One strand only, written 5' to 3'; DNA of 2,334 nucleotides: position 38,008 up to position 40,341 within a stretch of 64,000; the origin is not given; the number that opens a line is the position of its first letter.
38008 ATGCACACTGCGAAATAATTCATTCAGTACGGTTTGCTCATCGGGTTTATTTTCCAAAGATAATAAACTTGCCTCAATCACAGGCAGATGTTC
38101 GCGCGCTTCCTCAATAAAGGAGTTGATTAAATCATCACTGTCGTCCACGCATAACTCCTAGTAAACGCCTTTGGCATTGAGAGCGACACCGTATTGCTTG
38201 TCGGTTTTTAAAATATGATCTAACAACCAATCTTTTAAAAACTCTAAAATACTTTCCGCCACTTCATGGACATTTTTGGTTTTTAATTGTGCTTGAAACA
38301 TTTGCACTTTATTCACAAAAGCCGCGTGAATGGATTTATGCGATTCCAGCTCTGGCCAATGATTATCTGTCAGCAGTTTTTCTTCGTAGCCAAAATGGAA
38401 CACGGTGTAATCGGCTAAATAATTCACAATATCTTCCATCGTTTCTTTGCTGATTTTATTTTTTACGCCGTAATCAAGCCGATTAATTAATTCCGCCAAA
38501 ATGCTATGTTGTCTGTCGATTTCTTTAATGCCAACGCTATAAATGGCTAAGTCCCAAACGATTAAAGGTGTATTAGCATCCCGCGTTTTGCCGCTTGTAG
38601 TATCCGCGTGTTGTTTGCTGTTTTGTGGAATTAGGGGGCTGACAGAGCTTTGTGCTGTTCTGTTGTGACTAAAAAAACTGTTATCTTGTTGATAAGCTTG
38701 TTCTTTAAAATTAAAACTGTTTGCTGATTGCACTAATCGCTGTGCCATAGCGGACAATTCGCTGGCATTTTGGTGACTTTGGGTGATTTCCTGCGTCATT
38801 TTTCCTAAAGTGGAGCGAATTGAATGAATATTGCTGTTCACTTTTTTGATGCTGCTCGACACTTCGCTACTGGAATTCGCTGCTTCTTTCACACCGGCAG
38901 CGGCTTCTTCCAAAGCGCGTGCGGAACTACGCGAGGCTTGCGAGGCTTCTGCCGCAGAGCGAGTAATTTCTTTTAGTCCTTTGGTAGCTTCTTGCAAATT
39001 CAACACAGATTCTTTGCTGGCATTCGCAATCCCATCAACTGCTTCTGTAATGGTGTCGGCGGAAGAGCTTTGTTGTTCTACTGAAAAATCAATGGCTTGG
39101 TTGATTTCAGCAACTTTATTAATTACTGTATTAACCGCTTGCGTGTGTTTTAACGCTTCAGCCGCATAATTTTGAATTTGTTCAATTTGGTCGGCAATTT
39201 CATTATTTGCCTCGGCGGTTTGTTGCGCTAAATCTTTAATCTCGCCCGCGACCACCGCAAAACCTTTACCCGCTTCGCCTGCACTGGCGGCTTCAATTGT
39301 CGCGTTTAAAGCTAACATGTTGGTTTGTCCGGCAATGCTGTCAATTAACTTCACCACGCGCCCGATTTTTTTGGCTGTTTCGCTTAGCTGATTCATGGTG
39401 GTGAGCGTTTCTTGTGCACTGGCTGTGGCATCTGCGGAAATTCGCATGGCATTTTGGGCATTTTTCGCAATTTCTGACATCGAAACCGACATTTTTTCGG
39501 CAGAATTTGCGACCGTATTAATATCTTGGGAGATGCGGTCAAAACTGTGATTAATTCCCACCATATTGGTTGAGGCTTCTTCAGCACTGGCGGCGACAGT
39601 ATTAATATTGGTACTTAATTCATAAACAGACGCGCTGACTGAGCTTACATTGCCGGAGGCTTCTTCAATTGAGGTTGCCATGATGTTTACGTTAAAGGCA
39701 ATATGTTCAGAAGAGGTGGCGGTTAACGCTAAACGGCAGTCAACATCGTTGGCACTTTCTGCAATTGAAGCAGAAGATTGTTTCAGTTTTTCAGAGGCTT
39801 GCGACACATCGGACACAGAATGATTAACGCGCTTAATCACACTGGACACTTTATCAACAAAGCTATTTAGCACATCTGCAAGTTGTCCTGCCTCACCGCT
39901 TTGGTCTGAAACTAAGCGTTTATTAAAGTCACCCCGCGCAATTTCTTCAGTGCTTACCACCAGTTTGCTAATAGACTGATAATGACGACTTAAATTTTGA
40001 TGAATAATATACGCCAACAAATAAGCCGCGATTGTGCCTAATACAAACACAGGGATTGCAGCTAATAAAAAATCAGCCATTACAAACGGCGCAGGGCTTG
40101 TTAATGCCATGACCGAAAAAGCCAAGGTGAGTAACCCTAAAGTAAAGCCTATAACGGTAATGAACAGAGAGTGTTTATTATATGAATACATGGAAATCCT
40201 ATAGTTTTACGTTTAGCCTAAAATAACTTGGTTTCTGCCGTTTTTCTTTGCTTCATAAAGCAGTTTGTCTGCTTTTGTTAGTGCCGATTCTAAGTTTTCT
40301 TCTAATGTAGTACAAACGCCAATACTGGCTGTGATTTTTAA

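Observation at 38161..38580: Hemerythrin domain fused to the C-terminus of a cytoplasmic-sensing MCP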

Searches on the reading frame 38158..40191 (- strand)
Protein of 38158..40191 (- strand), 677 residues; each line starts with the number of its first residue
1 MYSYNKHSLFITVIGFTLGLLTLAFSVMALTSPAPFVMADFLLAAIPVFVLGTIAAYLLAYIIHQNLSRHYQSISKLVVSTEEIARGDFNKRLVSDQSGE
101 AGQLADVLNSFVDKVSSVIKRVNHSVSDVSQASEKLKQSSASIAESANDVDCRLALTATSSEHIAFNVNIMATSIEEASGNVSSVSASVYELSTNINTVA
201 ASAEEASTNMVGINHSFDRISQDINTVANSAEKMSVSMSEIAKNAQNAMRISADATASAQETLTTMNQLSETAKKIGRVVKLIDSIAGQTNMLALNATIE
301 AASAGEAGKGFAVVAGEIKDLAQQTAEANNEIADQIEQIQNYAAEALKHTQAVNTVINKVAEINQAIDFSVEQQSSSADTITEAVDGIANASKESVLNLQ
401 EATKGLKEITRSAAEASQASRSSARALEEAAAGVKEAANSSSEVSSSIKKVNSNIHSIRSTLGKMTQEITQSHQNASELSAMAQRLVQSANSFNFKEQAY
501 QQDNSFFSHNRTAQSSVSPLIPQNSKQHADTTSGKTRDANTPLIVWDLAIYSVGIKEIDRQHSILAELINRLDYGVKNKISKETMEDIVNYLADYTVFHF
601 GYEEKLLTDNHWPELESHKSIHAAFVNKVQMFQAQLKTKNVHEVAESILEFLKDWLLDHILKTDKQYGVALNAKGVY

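Call 3: search_protein_families(library=pfam, proteins=[window:38158-40191:-], max_evalue=0.01)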
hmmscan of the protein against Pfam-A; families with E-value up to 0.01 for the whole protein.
window:38158-40191:- (677 aa): 7 families
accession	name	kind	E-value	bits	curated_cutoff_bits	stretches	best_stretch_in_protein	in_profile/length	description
PF00015.26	MCPsignal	-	1.8e-33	116.3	34.6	1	244-410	3-169/172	Methyl-accepting chemotaxis protein (MCP) signalling domain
PF01814.28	Hemerythrin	-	5.3e-14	53.2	25.3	1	554-667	2-123/127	Hemerythrin HHE cation binding domain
PF00672.30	HAMP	-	1.9e-06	28.5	25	1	73-115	9-51/53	HAMP domain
PF06103.16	DUF948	-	5.3e-05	23.8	37.2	0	309-367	26-84/89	Bacterial protein of unknown function (DUF948)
PF24164.1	TMP_N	-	0.00015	22.6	27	1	193-246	22-75/82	Tape measure protein N-terminal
PF10392.15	COG5_N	-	0.0065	17.1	31.2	0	436-490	62-116/132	Conserved oligomeric Golgi complex subunit 5, N-terminal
PF07426.16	Dynactin_p22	-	0.0068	16.7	25.2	1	324-379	23-78/168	Dynactin subunit p22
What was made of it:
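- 38719..39846 (-): MCP cytoplasmic signalling hairpin (residues 116-491). The tip lies near G305 in the invariant segment ~287-325. There is one strict methylation-consensus site at residue 256 and several near matches. PF00015 matches at E=1.8e-33 (call 3).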

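Call 4: search_protein_families(library=ncbifam, proteins=[window:38158-40191:-], max_evalue=0.01)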
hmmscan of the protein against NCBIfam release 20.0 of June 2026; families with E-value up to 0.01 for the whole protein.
window:38158-40191:- (677 aa): 24 families
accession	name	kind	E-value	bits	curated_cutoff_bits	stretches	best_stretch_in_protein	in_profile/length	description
NF033749.1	bact_hemeryth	subfamily_domain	6e-33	113.7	84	1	544-672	2-129/129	bacteriohemerythrin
TIGR02481.1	hemeryth_dom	domain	1.2e-31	109.3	51.75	1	551-668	6-123/126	hemerythrin domain-containing protein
NF058645.1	MCPCtpMPsAe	equivalog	4e-26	91.9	900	2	135-428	235-540/558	methyl-accepting chemotaxis protein CtpM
NF002007.0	PRK00808.1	equivalog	5.2e-26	91.6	109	1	544-669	4-125/156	bacteriohemerythrin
NF041847.1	transduc_aer2_vibrio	equivalog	1.5e-24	86.3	1200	2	185-426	493-744/804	aerotaxis transducer Aer2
NF011615.0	PRK15041.1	equivalog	2e-21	76.3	947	2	195-437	273-511/554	methyl-accepting chemotaxis protein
NF011622.0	PRK15048.1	equivalog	9.8e-19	67.9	900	1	219-453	295-524/553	methyl-accepting chemotaxis protein II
NF047851.1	MCPCitTducer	equivalog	3.7e-18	65.9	900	1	193-432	270-505/553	methyl-accepting chemotaxis citrate transducer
NF007309.0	PRK09793.1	equivalog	5.3e-18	65.3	903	1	181-454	262-514/533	methyl-accepting chemotaxis protein IV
NF050802.1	AspChtxCcaA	equivalog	1.5e-13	50.1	1300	1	100-396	389-695/700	aspartate chemotaxis receptor CcaA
TIGR00058.1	Hemerythrin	subfamily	2e-10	41.2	131.85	1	545-667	6-111/115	hemerythrin family non-heme iron protein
TIGR02168.1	SMC_prok_B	equivalog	8.2e-09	33.8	567.35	2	110-276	281-447/1181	chromosome segregation protein SMC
TIGR02169.1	SMC_prok_A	equivalog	1.6e-08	32.8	729.4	2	85-278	781-973/1165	chromosome segregation protein SMC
NF047515.1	SpiroCoCo_C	equivalog_domain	4.8e-07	29.2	125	2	317-486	32-213/313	SpiroCoCo family coiled-coil protein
NF002572.0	PRK02224.1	equivalog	3e-06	25.8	1087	1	103-482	251-621/888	DNA double-strand break repair ATPase Rad50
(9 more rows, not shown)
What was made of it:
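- On Bacteriohemerythrin / hemerythrin domain (PF01814, TIGR02481, NF033749): NF033749 scores 113.7 bits (cut-off 84), TIGR02481 109.3 (cut-off 51.75) and PF01814 53.2 (cut-off 25.3) (calls 3, 4).
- Checked: Profile matches pass curated thresholds (calls 3, 4): NF033749 E=6e-33, 113.7 bits (cut-off 84); TIGR02481 E=1.2e-31, 109.3 bits (cut-off 51.75); PF01814 E=5.3e-14, 53.2 bits (cut-off 25.3).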

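Call 9: find_homologous_proteins(query=window:38161-40191:-, max_evalue=0.00001)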
Query window:38161-40191:- (677 aa): 7947 proteins with E <= 0.00001 among 8000 candidates; the best 120 are listed.
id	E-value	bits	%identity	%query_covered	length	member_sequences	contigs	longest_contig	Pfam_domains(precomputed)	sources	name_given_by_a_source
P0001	0.0e+0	1397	99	100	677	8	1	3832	PF00015.27,PF00672.31,PF01814.29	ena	-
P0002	0.0e+0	1200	86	100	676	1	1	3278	PF00015.27,PF00672.31,PF01814.29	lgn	-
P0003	0.0e+0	1080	79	100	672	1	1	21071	PF00015.27,PF00672.31,PF01814.29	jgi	jgi:hemerythrin-like metal-binding protein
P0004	0.0e+0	1051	78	100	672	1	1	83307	PF00015.27,PF01814.29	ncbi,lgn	-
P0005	0.0e+0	1048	77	100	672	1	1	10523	PF00015.27,PF00672.31,PF01814.29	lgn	-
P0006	0.0e+0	1047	76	100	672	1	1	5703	PF00015.27,PF00672.31,PF01814.29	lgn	-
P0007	0.0e+0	1046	77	100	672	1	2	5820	PF00015.27,PF00672.31,PF01814.29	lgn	-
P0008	0.0e+0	1046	77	100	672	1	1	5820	PF00015.27,PF00672.31,PF01814.29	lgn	-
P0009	0.0e+0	1028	75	100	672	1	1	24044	PF00015.27,PF01814.29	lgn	-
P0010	0.0e+0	1026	76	100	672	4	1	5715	PF00015.27,PF00672.31,PF01814.29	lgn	-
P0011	0.0e+0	1023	75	100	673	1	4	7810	PF00015.27,PF01814.29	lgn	-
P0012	2.0e-298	1009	74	100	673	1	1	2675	PF00015.27,PF01814.29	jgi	jgi:hemerythrin-like metal-binding protein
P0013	3.0e-297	1005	75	95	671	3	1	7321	PF00015.27,PF01814.29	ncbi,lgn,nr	ncbi:MAG: bacteriohemerythrin [Methylovulum sp.]|nr:MAG: bacteriohemerythrin [Methylovulum sp.]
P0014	5.1e-296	1001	73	100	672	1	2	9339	PF00015.27,PF01814.29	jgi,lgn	-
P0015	6.3e-295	997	77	96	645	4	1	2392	PF00015.27,PF01814.29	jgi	jgi:hemerythrin-like metal-binding protein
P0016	3.5e-294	995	74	100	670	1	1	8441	PF00015.27,PF01814.29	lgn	-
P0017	2.7e-275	933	69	100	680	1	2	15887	PF00015.27,PF00672.31,PF01814.29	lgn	-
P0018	5.4e-275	932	69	100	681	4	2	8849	PF00015.27,PF00672.31,PF01814.29,PF06103.17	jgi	jgi:hemerythrin-like metal-binding protein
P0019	3.0e-272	923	68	100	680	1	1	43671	PF00015.27,PF00672.31,PF01814.29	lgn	-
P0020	3.6e-263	893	73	90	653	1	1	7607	PF00015.27,PF01814.29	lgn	-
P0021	2.0e-261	887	66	99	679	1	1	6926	PF00015.27,PF01814.29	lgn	-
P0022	1.9e-258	877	66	99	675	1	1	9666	PF00015.27,PF01814.29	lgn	-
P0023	3.0e-248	843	65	98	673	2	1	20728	PF00015.27,PF01814.29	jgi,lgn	-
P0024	4.1e-227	774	82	69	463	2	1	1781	PF00015.27,PF01814.29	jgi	jgi:hemerythrin-like metal-binding protein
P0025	8.6e-211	720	59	98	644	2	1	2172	PF00015.27,PF01814.29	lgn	-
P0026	5.1e-185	635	53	95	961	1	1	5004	PF00015.27,PF00672.31,PF01814.29,PF21623.4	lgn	-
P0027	3.1e-184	632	52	94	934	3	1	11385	PF00015.27,PF00672.31,PF01814.29,PF21623.4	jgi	-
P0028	1.7e-178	613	78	57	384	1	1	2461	PF00015.27,PF01814.29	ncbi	-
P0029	1.5e-169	584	75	57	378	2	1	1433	PF00015.27,PF01814.29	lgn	-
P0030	1.5e-161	557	74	57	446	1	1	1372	PF00015.27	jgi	jgi:methyl-accepting chemotaxis protein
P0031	6.2e-136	473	45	95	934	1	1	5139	PF00015.27,PF00672.31,PF01814.29,PF02743.25,PF21623.4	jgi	-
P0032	1.4e-104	369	47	65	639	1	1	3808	PF00015.27,PF00672.31,PF12729.14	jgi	-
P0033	1.5e-99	352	37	87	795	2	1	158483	PF00015.27,PF00672.31,PF01814.29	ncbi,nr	ncbi:MAG: bacteriohemerythrin [SAR324 cluster bacterium]|nr:bacteriohemerythrin [SAR324 cluster bact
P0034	5.4e-99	351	48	66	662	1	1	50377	PF00015.27,PF12729.14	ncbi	ncbi:methyl-accepting chemotaxis protein [Deltaproteobacteria bacterium TL4]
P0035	2.6e-96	342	36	92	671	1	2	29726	PF00015.27,PF00672.31,PF01814.29,PF06419.18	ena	-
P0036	1.1e-90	323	45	66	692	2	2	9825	PF00015.27,PF00672.31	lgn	-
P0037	1.3e-90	323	34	91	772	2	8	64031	PF00015.27,PF00672.31,PF01814.29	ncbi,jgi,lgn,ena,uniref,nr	ncbi:MAG: hypothetical protein A2600_08525 [Candidatus Lambdaproteobacteria bacterium RIFOXYD1_FULL_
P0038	3.1e-89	318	33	94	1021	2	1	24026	PF00015.27,PF00672.31,PF01814.29,PF08376.16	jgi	-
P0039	3.6e-89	318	43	67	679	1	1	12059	PF00015.27,PF00672.31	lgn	-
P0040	4.7e-89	318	35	86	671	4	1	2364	PF00015.27,PF00672.31,PF01814.29,PF06103.17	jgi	jgi:hemerythrin-like metal-binding protein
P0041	5.3e-89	318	35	86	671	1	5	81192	PF00015.27,PF00672.31,PF01814.29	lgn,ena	-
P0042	4.1e-88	315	35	90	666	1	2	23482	PF00015.27,PF00672.31,PF01814.29,PF06103.17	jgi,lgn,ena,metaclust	metaclust:\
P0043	2.7e-87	312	40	69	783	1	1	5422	PF00015.27,PF00672.31,PF02743.25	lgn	-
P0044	1.0e-85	307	46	59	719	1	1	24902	PF00015.27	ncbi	ncbi:methyl-accepting chemotaxis protein [Deltaproteobacteria bacterium TL4]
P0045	1.2e-85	307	32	95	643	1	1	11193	PF00015.27,PF00672.31,PF01814.29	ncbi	-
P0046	1.4e-85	306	44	66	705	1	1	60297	PF00015.27,PF00672.31,PF08269.18,PF17200.11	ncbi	ncbi:methyl-accepting chemotaxis protein [Deltaproteobacteria bacterium TL4]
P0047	2.1e-85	306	41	68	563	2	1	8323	PF00015.27,PF00672.31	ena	-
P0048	1.5e-84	303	33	96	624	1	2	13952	PF00015.27,PF01814.29,PF06103.17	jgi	jgi:hemerythrin-like metal-binding protein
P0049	1.6e-84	303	43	67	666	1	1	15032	PF00015.27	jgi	-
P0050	4.8e-84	301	33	90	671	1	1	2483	PF00015.27,PF00672.31,PF01814.29,PF06419.18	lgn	-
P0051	2.3e-83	299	39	69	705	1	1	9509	PF00015.27,PF00672.31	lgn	-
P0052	9.7e-83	297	40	68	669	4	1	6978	PF00015.27,PF00672.31,PF11845.14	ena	-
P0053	6.6e-82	294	46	58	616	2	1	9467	PF00015.27,PF00672.31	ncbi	ncbi:MAG: methyl-accepting chemotaxis protein, partial [Planctomycetota bacterium]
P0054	2.0e-81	293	44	64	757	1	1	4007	PF00015.27,PF00672.31,PF28544.1,PF02743.25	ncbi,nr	ncbi:MAG: HAMP domain-containing protein [Gammaproteobacteria bacterium]|nr:HAMP domain-containing p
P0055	4.7e-81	291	39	68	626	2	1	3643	PF00015.27,PF00672.31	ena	-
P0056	1.4e-80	290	41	66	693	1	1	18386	PF00015.27,PF00672.31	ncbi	ncbi:methyl-accepting chemotaxis protein [Deltaproteobacteria bacterium TL4]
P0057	3.7e-80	288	41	67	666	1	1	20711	PF00015.27,PF11845.14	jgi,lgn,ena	-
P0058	1.1e-79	287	41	66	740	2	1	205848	PF00015.27,PF00672.31,PF02743.25,PF06103.17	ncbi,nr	ncbi:MAG: methyl-accepting chemotaxis protein [SAR324 cluster bacterium]|nr:methyl-accepting chemota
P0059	2.9e-77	279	39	68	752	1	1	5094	PF00015.27,PF00672.31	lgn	-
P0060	8.7e-77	277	37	71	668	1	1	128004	PF00015.27,PF12729.14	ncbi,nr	ncbi:MAG: MCP four helix bundle domain-containing protein [SAR324 cluster bacterium]|nr:MCP four hel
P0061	2.1e-76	276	32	93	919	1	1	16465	PF00015.27,PF00672.31,PF01814.29,PF08376.16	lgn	-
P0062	2.1e-75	273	40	66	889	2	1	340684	PF00015.27,PF00672.31,PF17201.11,PF08269.18,PF17200.11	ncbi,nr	ncbi:MAG: methyl-accepting chemotaxis protein [SAR324 cluster bacterium]|nr:methyl-accepting chemota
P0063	1.4e-74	270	39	66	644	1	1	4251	PF00015.27,PF00672.31,PF13675.12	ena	-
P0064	1.4e-74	270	41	62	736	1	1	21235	PF00015.27,PF00672.31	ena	-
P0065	1.4e-74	270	32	86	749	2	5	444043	PF00015.27,PF00672.31,PF01814.29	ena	-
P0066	6.9e-74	268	39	61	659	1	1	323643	PF00015.27,PF00672.31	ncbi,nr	ncbi:MAG: methyl-accepting chemotaxis protein [SAR324 cluster bacterium]|nr:methyl-accepting chemota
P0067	1.1e-73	267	39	60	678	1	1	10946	PF00015.27,PF00672.31,PF06103.17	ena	-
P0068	2.2e-73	266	39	65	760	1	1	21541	PF00015.27,PF00672.31,PF02743.25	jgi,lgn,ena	-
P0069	5.6e-73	265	31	91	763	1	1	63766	PF00015.27,PF00672.31,PF01814.29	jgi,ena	-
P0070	8.1e-73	264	31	93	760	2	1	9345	PF00015.27,PF01814.29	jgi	jgi:methyl-accepting chemotaxis protein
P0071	1.1e-72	264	39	61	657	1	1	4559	PF00015.27,PF00672.31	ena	-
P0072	1.2e-70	257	44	58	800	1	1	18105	PF00015.27,PF05227.20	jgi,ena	-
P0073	2.8e-70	256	38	64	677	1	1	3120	PF00015.27,PF11887.14,PF07889.18,PF19111.6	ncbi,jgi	ncbi:MAG: methyl-accepting chemotaxis protein [bacterium]|jgi:methyl-accepting chemotaxis protein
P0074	6.5e-70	255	37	70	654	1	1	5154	PF00015.27,PF00672.31,PF13675.12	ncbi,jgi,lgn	ncbi:MAG: methyl-accepting chemotaxis protein [bacterium]|jgi:methyl-accepting chemotaxis protein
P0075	1.1e-69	254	38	58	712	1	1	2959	PF00015.27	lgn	-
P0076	1.3e-69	254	38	67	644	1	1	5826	PF00015.27,PF00672.31,PF13675.12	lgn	-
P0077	1.4e-69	253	30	96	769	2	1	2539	PF00015.27,PF00672.31,PF01814.29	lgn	-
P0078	5.0e-69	252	32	91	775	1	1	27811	PF00015.27,PF00672.31,PF01814.29,PF13675.12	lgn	-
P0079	2.4e-65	240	38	59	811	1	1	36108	PF00015.27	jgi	jgi:methyl-accepting chemotaxis protein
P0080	2.4e-65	240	37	66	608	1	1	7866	PF00015.27,PF00672.31,PF20155.5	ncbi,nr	ncbi:methyl-accepting chemotaxis protein [Desulfococcaceae bacterium HSG8]|nr:methyl-accepting chemo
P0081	4.7e-65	239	38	60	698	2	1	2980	PF00015.27,PF00672.31,PF23435.3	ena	-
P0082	8.0e-65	238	35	71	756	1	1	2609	PF00015.27,PF00672.31,PF06103.17,PF04108.18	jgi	jgi:methyl-accepting chemotaxis protein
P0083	1.5e-64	237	36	67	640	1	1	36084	PF00015.27,PF00672.31,PF12729.14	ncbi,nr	ncbi:MAG: HAMP domain-containing protein [Desulfobacterales bacterium]|nr:HAMP domain-containing pro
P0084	2.4e-64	236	36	63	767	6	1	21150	PF00015.27,PF00672.31,PF06103.17,PF20155.5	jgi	jgi:methyl-accepting chemotaxis protein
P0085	4.0e-64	235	40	50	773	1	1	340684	PF00015.27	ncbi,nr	ncbi:MAG: hypothetical protein HQM11_03245 [SAR324 cluster bacterium]|nr:hypothetical protein [SAR32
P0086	5.8e-64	235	35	64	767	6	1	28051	PF00015.27,PF00672.31,PF06103.17,PF11887.14,PF04108.18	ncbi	ncbi:MAG: methyl-accepting chemotaxis protein [Desulfococcaceae bacterium]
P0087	9.9e-64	234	37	66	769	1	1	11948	PF00015.27,PF00672.31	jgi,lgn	-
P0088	3.5e-63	232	35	66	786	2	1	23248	PF00015.27,PF00672.31,PF28544.1,PF12729.14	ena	-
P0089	4.6e-63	232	32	93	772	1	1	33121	PF00015.27,PF00672.31,PF01814.29,PF13675.12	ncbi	-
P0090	6.5e-63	231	36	66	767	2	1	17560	PF00015.27,PF00672.31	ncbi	-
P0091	7.6e-63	231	37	63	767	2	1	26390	PF00015.27,PF00672.31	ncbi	-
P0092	9.8e-63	231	33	96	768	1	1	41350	PF00015.27,PF00672.31,PF01814.29,PF13675.12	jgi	-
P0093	9.9e-63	231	34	66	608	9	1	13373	PF00015.27,PF00672.31,PF26039.2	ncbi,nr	ncbi:MAG: hypothetical protein DRI57_00690 [Deltaproteobacteria bacterium]|nr:MAG: hypothetical prot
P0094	2.8e-62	229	36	62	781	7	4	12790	PF00015.27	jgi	jgi:methyl-accepting chemotaxis protein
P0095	4.6e-62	229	36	67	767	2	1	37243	PF00015.27,PF00672.31,PF06103.17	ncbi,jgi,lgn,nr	ncbi:MAG: hypothetical protein BWK80_01255 [Desulfobacteraceae bacterium IS3]|nr:MAG: hypothetical p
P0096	4.7e-62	229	35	63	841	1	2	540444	PF00015.27,PF00672.31,PF17201.11,PF06103.17,PF08269.18,PF17202.11,PF17203.11,PF17200.11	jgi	jgi:methyl-accepting chemotaxis protein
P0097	5.9e-62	228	33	87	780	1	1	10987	PF00015.27,PF00672.31,PF01814.29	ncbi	ncbi:MAG: bacteriohemerythrin [Thermodesulfobacteriota bacterium]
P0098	8.4e-62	228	36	63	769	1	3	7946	PF00015.27,PF00672.31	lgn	-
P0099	8.5e-62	228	37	57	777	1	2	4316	PF00015.27,PF00672.31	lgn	-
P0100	9.7e-62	228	36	62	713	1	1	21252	PF00015.27,PF00672.31,PF11845.14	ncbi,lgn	-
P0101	1.5e-61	227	34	67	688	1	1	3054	PF00015.27,PF00672.31,PF06103.17,PF08269.18,PF04108.18,PF17200.11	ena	-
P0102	1.9e-61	227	35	67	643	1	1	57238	PF00015.27,PF00672.31,PF17201.11,PF28544.1,PF08269.18,PF04108.18,PF17200.11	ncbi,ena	-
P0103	4.0e-61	226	35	67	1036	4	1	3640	PF00015.27,PF00672.31,PF02743.25,PF04108.18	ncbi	-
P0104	7.2e-61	225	34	67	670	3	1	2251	PF00015.27,PF00672.31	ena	-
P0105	1.2e-60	224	37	72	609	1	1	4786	PF00015.27,PF00672.31,PF12729.14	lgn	-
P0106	5.5e-60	222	36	66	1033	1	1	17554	PF00015.27,PF00672.31,PF28544.1,PF02743.25,PF04108.18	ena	-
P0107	5.7e-60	222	37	62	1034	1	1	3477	PF00015.27,PF00672.31,PF02743.25,PF06103.17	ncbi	-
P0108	6.3e-60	222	35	67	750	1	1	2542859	PF00015.27,PF28544.1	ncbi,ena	-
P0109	8.7e-60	221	35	65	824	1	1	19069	PF00015.27,PF00672.31,PF02743.25,PF22673.3,PF20155.5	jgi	jgi:methyl-accepting chemotaxis protein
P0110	1.6e-59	220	37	61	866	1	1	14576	PF00015.27,PF00672.31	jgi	jgi:methyl-accepting chemotaxis protein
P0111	3.0e-59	219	34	70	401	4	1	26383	PF00015.27,PF01814.29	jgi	jgi:methyl-accepting chemotaxis protein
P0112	3.4e-59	219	37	61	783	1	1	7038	PF00015.27,PF00672.31,PF02743.25,PF22673.3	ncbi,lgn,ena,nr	ncbi:HAMP domain-containing protein [bacterium]|nr:HAMP domain-containing protein [bacterium]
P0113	4.8e-59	219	35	70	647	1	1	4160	PF00015.27,PF00672.31,PF06103.17,PF12729.14,PF04108.18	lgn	-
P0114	5.1e-59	219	34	61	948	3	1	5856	PF21927.2,PF00015.27,PF00672.31,PF18575.7,PF06103.17,PF12729.14,PF18947.6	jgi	-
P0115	6.5e-59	218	35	70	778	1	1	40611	PF00015.27,PF00672.31,PF02743.25,PF04108.18,PF07889.18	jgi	-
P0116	7.8e-59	218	37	66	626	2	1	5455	PF00015.27,PF06103.17,PF13675.12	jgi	-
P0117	9.7e-59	218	36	61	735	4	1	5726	PF00015.27,PF00672.31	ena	-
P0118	1.1e-58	218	34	67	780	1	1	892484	PF00015.27,PF00672.31,PF02743.25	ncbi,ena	-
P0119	1.5e-58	217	34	69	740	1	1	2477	PF00015.27,PF00672.31,PF02743.25,PF06103.17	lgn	-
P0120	1.8e-58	217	35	63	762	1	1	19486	PF00015.27,PF00672.31,PF06103.17,PF04108.18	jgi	jgi:methyl-accepting chemotaxis protein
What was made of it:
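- On DcrH-type MCP-Hr chemoreceptors: Orthologues cover 100% of its length (call 9).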

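Call 13: find_related_loci(query=window:38161-40191:-, collection=genome_contigs, flank=9000)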
Query window:38161-40191:- (677 aa) in genome_contigs; peptide patterns used: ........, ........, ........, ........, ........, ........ (x = any residue, [..] = any of these).
64 stretches matched a pattern; 13 encode a relative of the query (tblastn E <= 1e-3); 13 distinct loci.
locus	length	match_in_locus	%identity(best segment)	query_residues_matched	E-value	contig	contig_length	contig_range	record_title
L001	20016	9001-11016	75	1-677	0e+0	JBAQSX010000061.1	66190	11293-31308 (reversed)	MAG: Methylococcaceae bacterium isolate MFD12014_ilm_asm_bin15 k127_23607, whole genome shotgun sequence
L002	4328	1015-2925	75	36-677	0e+0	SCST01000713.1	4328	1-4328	MAG: Methylovulum sp. isolate FW215_bin.51 FW215_bin.51-128795, whole genome shotgun sequence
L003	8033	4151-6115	58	1-677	0e+0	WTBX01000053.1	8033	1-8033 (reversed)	MAG: Methylococcaceae bacterium isolate GLR68 c_000000455462, whole genome shotgun sequence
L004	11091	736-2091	29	162-676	3e-48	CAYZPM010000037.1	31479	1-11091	MAG TPA_asm: uncultured Gallionellaceae bacterium isolate binchicken_co162_43 genome assembly, contig: NODE_2861_length_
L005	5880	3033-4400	27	162-676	9e-38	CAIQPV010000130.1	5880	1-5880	MAG: uncultured Nitrosomonadales bacterium isolate AlinenLipids_bin-3794 genome assembly, contig: bin-3794:130/715, whol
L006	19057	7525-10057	24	154-676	9e-26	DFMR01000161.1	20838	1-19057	MAG TPA_asm: Proteobacteria bacterium UBA3588 UBA3588_contig_1626, whole genome shotgun sequence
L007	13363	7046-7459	42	538-677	2e-25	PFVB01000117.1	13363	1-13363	MAG: Ignavibacteriales bacterium CG_4_9_14_3_um_filter_34_10 CG_4_9_14_3_um_filter_150_scaffold_4587_c, whole genome sho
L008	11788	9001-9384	43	539-667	2e-24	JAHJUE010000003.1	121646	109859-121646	MAG: Bacteroidetes bacterium isolate OS_PC_MetaG.mb.9 OS_PC_MetaG.mb.9_k141_56544, whole genome shotgun sequence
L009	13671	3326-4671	36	164-676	5e-24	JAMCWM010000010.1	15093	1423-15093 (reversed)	MAG: Nitrospirae bacterium isolate FK_Sedi_B_Bin.57 NODE_15040_length_15093_cov_158.636, whole genome shotgun sequence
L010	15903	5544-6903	40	164-676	5e-23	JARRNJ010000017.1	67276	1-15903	MAG: Gammaproteobacteria bacterium isolate Spart_121_MAG scaffold_212, whole genome shotgun sequence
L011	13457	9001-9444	37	528-674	1e-22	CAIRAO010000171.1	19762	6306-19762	MAG: uncultured Gallionellaceae bacterium isolate A2_bin-0123 genome assembly, contig: bin-0123:171/492, whole genome sh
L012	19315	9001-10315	36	171-671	2e-22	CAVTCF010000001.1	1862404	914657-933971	MAG: uncultured beta proteobacterium isolate MFD01188.bin.1.7 genome assembly, contig: contig_14406, whole genome shotgu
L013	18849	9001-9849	26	66-432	1e-20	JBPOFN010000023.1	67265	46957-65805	MAG: Thalassotalea sp. isolate MAG_38 MAG_38_23, whole genome shotgun sequence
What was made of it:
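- Tried and rejected: Taxonomy therefore rests on the nearest relatives, Methylococcaceae and Methylovulum MAGs at 75% identity (calls 9, 13).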
